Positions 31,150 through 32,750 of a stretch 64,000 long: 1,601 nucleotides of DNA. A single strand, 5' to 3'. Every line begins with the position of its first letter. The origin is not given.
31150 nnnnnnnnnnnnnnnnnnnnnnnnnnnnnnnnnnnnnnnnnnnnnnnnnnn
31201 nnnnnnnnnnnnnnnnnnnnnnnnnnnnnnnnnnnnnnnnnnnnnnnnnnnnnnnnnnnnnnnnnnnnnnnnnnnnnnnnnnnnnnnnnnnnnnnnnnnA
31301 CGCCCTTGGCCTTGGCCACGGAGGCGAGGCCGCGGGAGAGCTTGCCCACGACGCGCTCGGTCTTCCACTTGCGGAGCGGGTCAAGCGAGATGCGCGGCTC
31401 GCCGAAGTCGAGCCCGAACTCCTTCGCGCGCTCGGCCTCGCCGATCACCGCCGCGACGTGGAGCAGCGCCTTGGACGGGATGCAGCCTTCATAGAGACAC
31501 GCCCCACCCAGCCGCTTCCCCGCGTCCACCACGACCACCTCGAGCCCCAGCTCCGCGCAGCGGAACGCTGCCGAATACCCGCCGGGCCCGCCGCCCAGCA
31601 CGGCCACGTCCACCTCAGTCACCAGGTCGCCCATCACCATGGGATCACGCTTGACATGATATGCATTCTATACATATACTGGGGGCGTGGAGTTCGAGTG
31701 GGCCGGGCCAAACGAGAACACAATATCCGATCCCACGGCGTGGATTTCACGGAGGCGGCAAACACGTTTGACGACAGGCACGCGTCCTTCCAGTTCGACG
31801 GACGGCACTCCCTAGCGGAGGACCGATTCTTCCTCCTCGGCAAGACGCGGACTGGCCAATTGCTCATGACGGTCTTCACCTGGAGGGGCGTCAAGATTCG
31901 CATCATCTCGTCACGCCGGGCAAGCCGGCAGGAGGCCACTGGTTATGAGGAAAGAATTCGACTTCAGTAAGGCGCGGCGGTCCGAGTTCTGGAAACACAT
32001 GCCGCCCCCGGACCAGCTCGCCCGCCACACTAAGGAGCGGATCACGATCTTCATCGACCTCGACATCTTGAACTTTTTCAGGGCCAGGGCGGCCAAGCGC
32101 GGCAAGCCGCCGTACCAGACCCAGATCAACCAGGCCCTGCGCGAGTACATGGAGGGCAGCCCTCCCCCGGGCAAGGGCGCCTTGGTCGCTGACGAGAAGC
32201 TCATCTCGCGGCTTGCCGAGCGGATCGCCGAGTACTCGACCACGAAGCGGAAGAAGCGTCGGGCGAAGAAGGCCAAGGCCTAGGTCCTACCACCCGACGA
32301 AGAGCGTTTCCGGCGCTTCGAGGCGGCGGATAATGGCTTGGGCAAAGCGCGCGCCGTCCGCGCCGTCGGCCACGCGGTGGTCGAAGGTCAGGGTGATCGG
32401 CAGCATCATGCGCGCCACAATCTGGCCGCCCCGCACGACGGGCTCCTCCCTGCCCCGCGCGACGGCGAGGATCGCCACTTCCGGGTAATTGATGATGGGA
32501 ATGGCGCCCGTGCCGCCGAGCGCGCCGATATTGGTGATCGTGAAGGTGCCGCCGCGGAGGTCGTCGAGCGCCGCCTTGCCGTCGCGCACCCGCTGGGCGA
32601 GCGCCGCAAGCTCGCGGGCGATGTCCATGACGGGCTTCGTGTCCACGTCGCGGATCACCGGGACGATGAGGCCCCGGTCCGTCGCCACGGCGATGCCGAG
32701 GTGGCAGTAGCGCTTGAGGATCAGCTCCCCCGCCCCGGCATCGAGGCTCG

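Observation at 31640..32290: Second BrnT/BrnA module inserted antisense inside the 2-oxoacid dehydrogenase operon, with a frameshifted toxin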

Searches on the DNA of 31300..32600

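Call 61: search_rna_families(source=window, start=31300, end=32600, threshold=evalue, max_evalue=1)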
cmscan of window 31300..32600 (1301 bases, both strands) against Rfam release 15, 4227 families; matches with E-value up to 1: 1.
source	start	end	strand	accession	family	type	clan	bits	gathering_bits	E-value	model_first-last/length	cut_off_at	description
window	31392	31432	-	RF02992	hya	Cis-reg;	-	20.8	56.8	0.84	1-72/72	no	hya RNA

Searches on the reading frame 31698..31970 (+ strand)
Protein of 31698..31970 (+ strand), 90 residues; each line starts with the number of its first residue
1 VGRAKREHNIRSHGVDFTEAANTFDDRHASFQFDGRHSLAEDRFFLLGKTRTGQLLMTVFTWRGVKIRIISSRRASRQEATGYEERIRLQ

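Call 3: search_protein_families(library=pfam, proteins=[window:31698-31970:+], max_evalue=1)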
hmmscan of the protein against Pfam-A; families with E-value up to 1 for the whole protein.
window:31698-31970:+ (90 aa): 1 family
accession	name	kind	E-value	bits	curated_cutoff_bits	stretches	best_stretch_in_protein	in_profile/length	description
PF04365.19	BrnT_toxin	-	2e-22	79.7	34.5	1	4-79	4-77/77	Ribonuclease toxin, BrnT, of type II toxin-antitoxin system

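Call 7: find_homologous_proteins(query=window:31698-31970:+, max_evalue=0.00001)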
Query window:31698-31970:+ (90 aa): 40 proteins with E <= 0.00001 among 40 candidates.
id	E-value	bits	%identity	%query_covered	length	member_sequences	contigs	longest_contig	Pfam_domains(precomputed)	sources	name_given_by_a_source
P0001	4.7e-45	168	93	98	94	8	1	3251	PF04365.20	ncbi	ncbi:MAG TPA: BrnT family toxin [Methylomirabilota bacterium]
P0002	2.2e-41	157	85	96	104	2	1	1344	PF04365.20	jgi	jgi:uncharacterized protein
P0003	3.2e-41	156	86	97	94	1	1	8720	PF04365.20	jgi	jgi:uncharacterized DUF497 family protein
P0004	3.3e-37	143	78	98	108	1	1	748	PF04365.20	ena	-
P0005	5.7e-37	143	91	84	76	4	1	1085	PF04365.20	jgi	jgi:hypothetical protein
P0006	2.1e-36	141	77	97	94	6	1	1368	PF04365.20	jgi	-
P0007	2.4e-36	141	76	97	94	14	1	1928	PF04365.20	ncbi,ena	-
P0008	1.2e-35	139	76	98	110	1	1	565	PF04365.20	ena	-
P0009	2.6e-35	137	86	84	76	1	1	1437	PF04365.20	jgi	jgi:uncharacterized DUF497 family protein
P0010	3.9e-34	134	77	97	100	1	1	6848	PF04365.20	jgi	jgi:uncharacterized DUF497 family protein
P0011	4.0e-34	134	76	98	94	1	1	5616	PF04365.20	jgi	jgi:hypothetical protein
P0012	6.8e-34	133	86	84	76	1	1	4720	PF04365.20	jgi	jgi:uncharacterized DUF497 family protein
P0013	2.2e-33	131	71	97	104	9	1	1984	PF04365.20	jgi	jgi:uncharacterized protein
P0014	3.8e-33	131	72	97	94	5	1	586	PF04365.20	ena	-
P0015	1.2e-32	129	77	96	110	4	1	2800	PF04365.20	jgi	jgi:uncharacterized DUF497 family protein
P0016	1.3e-32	129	75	97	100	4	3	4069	PF04365.20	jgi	jgi:uncharacterized protein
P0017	2.0e-32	128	76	98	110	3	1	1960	PF04365.20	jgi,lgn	-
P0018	2.7e-32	128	75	99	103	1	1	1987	PF04365.20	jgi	jgi:uncharacterized DUF497 family protein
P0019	3.0e-32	128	77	91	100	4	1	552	PF04365.20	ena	-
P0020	5.7e-32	127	76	96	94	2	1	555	PF04365.20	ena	-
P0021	1.1e-31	126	79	84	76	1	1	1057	PF04365.20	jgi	jgi:hypothetical protein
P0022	1.9e-31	125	72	97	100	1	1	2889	PF04365.20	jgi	jgi:uncharacterized DUF497 family protein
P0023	3.8e-31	124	73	96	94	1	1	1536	PF04365.20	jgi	-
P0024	6.1e-31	123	73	98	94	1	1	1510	PF04365.20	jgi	jgi:uncharacterized protein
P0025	1.6e-30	122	74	98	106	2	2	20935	PF04365.20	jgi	jgi:uncharacterized protein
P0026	1.6e-30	122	74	94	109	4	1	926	PF04365.20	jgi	jgi:hypothetical protein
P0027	2.4e-30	122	72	97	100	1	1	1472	PF04365.20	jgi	-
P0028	3.3e-30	121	72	94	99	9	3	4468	PF04365.20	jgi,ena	-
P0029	3.6e-30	121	71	96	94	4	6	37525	PF04365.20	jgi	jgi:uncharacterized protein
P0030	6.6e-30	120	73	94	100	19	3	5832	PF04365.20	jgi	jgi:uncharacterized DUF497 family protein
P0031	7.3e-30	120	72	96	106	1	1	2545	PF04365.20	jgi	jgi:uncharacterized DUF497 family protein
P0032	2.5e-29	118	70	96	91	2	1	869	PF04365.20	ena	-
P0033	2.8e-29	118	72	94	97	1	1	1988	PF04365.20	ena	-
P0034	5.2e-29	117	70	97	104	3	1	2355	PF04365.20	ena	-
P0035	8.5e-29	117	68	66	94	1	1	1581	PF04365.20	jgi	jgi:uncharacterized DUF497 family protein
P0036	1.2e-26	110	78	84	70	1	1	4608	PF04365.20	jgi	jgi:uncharacterized protein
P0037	3.6e-26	108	71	76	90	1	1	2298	PF04365.20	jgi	-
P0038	6.6e-25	104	74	84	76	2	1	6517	PF04365.20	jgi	jgi:uncharacterized protein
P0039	2.7e-20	90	74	64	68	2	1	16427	PF04365.20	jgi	jgi:uncharacterized DUF497 family protein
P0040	5.8e-15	73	54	93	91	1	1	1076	PF04365.20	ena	-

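Call 11: find_encoding_contigs(protein=P0001, flank=5000, max_places=6)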
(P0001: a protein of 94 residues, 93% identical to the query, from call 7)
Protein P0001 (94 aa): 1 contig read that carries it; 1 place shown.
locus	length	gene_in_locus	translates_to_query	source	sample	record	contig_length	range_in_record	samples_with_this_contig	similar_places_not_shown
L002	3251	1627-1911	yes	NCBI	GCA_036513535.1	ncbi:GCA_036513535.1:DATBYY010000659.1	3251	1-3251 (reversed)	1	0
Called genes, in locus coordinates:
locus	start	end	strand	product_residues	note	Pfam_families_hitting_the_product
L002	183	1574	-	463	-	PF00890:FAD_binding_2 (weak), PF01266:DAO (faint), PF02737:3HCDH_N (faint), PF07992:Pyr_redox_2, PF12831:FAD_oxidored, PF13450:NAD_binding_8 (weak), PF00070:Pyr_redox, PF02852:Pyr_redox_dim, +1 more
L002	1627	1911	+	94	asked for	PF04365:BrnT_toxin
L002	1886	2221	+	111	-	PF14384:BrnA_antitoxin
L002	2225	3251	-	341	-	PF02817:E3_binding, PF00198:2-oxoacid_dh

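Call 13: find_encoding_contigs(protein=P0005, flank=5000, max_places=4)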
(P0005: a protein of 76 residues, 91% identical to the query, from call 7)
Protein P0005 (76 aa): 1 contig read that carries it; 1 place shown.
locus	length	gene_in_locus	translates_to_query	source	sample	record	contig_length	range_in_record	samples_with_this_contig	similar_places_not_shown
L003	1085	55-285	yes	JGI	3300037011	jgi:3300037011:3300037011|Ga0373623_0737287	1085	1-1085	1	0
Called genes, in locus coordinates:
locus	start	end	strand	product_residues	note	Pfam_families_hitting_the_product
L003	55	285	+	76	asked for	PF04365:BrnT_toxin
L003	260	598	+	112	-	PF14384:BrnA_antitoxin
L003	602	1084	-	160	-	?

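Call 14: find_encoding_contigs(protein=P0009, flank=5000, max_places=4)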
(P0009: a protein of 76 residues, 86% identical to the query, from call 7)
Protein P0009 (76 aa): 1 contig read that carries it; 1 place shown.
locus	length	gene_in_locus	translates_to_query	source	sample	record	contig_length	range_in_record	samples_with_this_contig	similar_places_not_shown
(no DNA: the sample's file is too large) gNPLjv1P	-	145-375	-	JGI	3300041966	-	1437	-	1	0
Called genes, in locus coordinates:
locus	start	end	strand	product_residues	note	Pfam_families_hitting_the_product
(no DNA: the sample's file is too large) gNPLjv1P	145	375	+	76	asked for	PF04365:BrnT_toxin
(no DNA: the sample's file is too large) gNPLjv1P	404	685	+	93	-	PF14384:BrnA_antitoxin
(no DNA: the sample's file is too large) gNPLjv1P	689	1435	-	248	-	?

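Call 15: find_encoding_contigs(protein=P0012, flank=5000, max_places=4)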
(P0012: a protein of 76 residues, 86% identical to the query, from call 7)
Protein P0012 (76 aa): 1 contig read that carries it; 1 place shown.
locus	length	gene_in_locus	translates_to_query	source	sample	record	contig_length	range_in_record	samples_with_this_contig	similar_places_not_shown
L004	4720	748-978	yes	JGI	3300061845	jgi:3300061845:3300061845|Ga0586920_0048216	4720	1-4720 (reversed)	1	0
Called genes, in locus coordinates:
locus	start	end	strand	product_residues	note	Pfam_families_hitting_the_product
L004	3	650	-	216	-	?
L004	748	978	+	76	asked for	PF04365:BrnT_toxin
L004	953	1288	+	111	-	PF14384:BrnA_antitoxin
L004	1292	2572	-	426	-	-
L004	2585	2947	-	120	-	PF07883:Cupin_2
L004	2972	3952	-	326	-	PF02779:Transket_pyr, PF02780:Transketolase_C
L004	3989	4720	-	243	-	?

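Call 16: find_encoding_contigs(protein=P0018, flank=5000, max_places=4)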
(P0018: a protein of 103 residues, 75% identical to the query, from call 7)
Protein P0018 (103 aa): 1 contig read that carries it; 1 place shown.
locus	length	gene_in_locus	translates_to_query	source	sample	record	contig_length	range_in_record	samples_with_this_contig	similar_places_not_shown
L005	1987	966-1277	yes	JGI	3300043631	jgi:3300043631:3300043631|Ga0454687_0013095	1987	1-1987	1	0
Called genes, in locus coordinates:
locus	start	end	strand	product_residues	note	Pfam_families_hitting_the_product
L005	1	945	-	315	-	?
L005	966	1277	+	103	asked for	PF04365:BrnT_toxin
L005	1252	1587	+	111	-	PF14384:BrnA_antitoxin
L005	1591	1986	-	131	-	?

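Call 24: find_encoding_contigs(protein=P0021, flank=3000, max_places=3)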
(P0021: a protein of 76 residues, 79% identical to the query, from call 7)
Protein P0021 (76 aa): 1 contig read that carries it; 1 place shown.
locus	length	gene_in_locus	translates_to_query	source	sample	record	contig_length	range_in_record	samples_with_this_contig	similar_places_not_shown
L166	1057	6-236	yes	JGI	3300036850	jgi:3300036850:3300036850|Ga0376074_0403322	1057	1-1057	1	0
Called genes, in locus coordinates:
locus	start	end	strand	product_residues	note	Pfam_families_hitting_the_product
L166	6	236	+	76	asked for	PF04365:BrnT_toxin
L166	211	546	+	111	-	PF14384:BrnA_antitoxin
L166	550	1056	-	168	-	?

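Call 25: find_encoding_contigs(protein=P0036, flank=3000, max_places=3)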
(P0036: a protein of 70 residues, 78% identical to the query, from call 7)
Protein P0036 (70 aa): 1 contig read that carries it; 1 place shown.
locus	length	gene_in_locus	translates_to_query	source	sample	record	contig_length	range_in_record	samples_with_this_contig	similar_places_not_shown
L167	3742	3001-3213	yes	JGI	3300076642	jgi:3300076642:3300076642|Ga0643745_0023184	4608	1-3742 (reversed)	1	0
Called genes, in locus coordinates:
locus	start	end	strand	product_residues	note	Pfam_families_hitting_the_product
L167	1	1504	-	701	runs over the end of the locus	PF00378:ECH_1, PF16113:ECH_2, PF02737:3HCDH_N, PF00725:3HCDH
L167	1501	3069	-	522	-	PF00890:FAD_binding_2 (weak), PF03486:HI0933_like (faint), PF07992:Pyr_redox_2, PF12831:FAD_oxidored (weak), PF00070:Pyr_redox, PF02852:Pyr_redox_dim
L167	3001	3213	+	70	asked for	PF04365:BrnT_toxin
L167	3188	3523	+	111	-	PF14384:BrnA_antitoxin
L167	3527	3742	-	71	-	?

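Call 26: find_encoding_contigs(protein=P0038, flank=3000, max_places=3)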
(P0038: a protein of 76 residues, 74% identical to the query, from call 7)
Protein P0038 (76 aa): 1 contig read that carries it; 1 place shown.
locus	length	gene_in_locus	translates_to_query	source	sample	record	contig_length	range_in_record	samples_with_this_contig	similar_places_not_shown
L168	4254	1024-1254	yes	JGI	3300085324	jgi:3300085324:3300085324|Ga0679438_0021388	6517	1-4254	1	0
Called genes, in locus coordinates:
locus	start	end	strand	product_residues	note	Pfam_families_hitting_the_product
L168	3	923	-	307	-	?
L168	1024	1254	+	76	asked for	PF04365:BrnT_toxin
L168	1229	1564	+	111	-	PF14384:BrnA_antitoxin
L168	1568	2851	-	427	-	PF00364:Biotin_lipoyl, PF25917:BSH_RND, PF25984:BSH_YknX (faint), PF25997:BSH_YhbJ (faint), PF02817:E3_binding, PF00198:2-oxoacid_dh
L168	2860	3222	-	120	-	PF07883:Cupin_2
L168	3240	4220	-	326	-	PF02779:Transket_pyr, PF02780:Transketolase_C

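Call 27: find_encoding_contigs(protein=P0039, flank=3000, max_places=3)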
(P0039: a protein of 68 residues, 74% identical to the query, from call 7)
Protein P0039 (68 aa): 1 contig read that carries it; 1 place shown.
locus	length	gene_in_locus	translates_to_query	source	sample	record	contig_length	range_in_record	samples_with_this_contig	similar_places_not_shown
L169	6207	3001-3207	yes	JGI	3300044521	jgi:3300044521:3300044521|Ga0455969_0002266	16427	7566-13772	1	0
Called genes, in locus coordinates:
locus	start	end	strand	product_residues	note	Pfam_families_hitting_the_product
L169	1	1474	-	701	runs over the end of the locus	PF00378:ECH_1, PF16113:ECH_2, PF02737:3HCDH_N, PF00725:3HCDH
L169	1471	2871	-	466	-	PF00890:FAD_binding_2 (weak), PF02737:3HCDH_N (faint), PF03486:HI0933_like (faint), PF07992:Pyr_redox_2, PF12831:FAD_oxidored (weak), PF13738:Pyr_redox_3 (faint), PF00070:Pyr_redox, PF02852:Pyr_redox_dim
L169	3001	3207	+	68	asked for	PF04365:BrnT_toxin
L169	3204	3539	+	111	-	PF14384:BrnA_antitoxin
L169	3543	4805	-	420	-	PF00364:Biotin_lipoyl, PF25917:BSH_RND, PF25984:BSH_YknX (faint), PF25997:BSH_YhbJ (faint), PF02817:E3_binding, PF00198:2-oxoacid_dh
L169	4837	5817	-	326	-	PF02779:Transket_pyr, PF02780:Transketolase_C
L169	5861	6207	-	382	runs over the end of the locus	PF00676:E1_dh, PF13292:DXP_synthase_N (weak), PF00456:Transketolase_N (faint)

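Call 62: search_protein_families(library=ncbifam, proteins=[window:31698-31970:+], max_evalue=0.001)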
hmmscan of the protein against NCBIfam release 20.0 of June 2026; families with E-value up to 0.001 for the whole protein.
window:31698-31970:+ (90 aa): 0 families

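Call 63: find_related_loci(query=A1, collection=viral_contigs, flank=3000)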
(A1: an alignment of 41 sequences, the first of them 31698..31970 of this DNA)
Query A1 (90 aa) in viral_contigs; peptide patterns used: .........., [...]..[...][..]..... (x = any residue, [..] = any of these).
16 stretches matched a pattern, but none encodes a relative of the query by tblastn (E <= 1e-3).

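Call 70: predict_structure(alignment_id=A1)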
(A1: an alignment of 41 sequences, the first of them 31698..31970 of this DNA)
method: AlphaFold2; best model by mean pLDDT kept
length: 90 residues; sequences in the alignment: 41
mean_pLDDT: 68.1   pTM: 0.56
mean pLDDT of the five models: 68.1, 68.0, 67.8, 67.4, 66.6
residues with pLDDT >= 90: 0; 70-90: 48; 50-70: 27; < 50: 15
segments of 3 or more residues with pLDDT < 50: 1-15
pLDDT, mean of each block of 10 residues (from residue 1): 42 53 65 65 78 81 74 83 73
secondary structure, 60 per line:
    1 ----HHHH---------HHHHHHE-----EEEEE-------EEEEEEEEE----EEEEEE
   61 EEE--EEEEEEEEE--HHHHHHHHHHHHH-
elements in order: H5-8 H18-23 E30-34 E42-50 E55-63 E66-74 H77-89

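Call 72: fold_search(model_id=the predicted structure, library=pdb)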
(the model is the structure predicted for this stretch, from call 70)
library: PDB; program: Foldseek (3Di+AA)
matches with E <= 10: 451; with E <= 0.001: 1
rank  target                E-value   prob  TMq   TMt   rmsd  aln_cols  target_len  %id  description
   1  7vd7_A                4.0e-04  1.00  0.56  0.54  11.7        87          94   32  Toxin - Antitoxin complex from Salmonella enterica serovar Typhimurium (released 2022-09-14)
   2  3u97                  1.3e-02  1.00  0.45  0.52  12.2        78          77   27  1.1 Angstrom-resolution crystal structure of the Brucella abortus ribonuclease toxin, BrnT (released 2012-02-22)
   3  7wzf                  1.2e-01  0.87  0.37  0.16   8.2        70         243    8  Structural and mechanism analysis of YunM (released 2023-02-22)
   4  3nm7_D                3.6e-01  0.38  0.29  0.33   6.3        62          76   11  Crystal Structure of Borrelia burgdorferi Pur-alpha (released 2010-10-06)
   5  3nm7_C                4.5e-01  0.33  0.30  0.34   6.3        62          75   11  Crystal Structure of Borrelia burgdorferi Pur-alpha (released 2010-10-06)
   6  3n8b_A                5.0e-01  0.30  0.30  0.34   6.4        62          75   10  Crystal Structure of Borrelia burgdorferi Pur-alpha (released 2010-10-06)
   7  3nm7_A                5.0e-01  0.30  0.30  0.31   6.3        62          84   11  Crystal Structure of Borrelia burgdorferi Pur-alpha (released 2010-10-06)
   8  1yqf_E                7.5e-01  0.75  0.42  0.23   5.8        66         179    8  Hypothetical protein from leishmania major unknown function sequence homologue to human p32 protein (released 2005-02-22)
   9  9n73_LI               8.9e-01  0.85  0.41  0.07   2.9        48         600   10  SSU processome maturation and disassembly, State G (released 2025-10-29)
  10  7z34_D                9.5e-01  0.18  0.29  0.11  13.8        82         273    7  Structure of pre-60S particle bound to DRG1(AFG2). (released 2022-09-21)
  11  1yqf_C                1.0e+00  0.44  0.39  0.21   6.3        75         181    8  Hypothetical protein from leishmania major unknown function sequence homologue to human p32 protein (released 2005-02-22)
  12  7erl_B                1.1e+00  0.63  0.38  0.08   4.3        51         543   16  GH43 domain of bifunctional endoxylanase and arabinofuranosidase of Bi0569 (released 2022-05-18)
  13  3nm7_B                1.1e+00  0.20  0.32  0.36   6.1        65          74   11  Crystal Structure of Borrelia burgdorferi Pur-alpha (released 2010-10-06)
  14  4h5j_B                1.1e+00  0.60  0.40  0.12   3.9        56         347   11  Crystal Structure of the Guanine Nucleotide Exchange Factor Sec12 (P64 form) (released 2012-11-07)
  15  5e6f_A                1.1e+00  0.33  0.26  0.19   5.4        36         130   17  Canarypox virus resolvase (released 2016-03-30)
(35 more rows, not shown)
